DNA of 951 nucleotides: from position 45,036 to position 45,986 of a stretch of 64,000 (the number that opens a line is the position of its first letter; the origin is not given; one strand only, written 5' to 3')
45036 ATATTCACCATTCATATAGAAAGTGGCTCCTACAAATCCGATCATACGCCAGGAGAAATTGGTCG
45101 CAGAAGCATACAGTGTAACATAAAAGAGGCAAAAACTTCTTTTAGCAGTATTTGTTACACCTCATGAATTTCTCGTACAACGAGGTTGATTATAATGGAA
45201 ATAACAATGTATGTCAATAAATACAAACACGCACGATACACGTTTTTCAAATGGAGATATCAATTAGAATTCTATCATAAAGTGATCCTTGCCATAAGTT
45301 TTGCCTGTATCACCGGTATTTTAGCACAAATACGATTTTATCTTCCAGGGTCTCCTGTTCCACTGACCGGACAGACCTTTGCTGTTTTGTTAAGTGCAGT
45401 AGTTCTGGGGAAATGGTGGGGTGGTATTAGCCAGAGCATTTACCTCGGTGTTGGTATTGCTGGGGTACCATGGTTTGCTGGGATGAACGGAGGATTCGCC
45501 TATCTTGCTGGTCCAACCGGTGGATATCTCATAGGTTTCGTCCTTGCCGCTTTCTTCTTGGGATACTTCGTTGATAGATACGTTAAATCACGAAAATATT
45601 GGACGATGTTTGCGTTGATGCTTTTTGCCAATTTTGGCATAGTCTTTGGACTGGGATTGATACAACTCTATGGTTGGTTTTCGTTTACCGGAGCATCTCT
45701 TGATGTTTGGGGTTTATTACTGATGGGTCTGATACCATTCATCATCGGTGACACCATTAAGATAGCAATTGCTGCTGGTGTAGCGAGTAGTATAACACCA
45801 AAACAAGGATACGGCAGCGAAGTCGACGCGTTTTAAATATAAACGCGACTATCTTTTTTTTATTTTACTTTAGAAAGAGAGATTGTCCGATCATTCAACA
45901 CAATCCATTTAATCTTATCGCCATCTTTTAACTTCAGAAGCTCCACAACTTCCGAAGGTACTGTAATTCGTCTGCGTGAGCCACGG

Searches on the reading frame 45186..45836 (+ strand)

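Call 67: search_protein_families(library=pfam, proteins=[window:45186-45836:+], max_evalue=0.00001)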
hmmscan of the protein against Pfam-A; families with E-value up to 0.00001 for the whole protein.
window:45186-45836:+ (216 aa): 1 family
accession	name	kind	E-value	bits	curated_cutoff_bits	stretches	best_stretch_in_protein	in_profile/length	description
PF02632.19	BioY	-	2.3e-37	128.5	25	1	56-203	2-138/140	BioY family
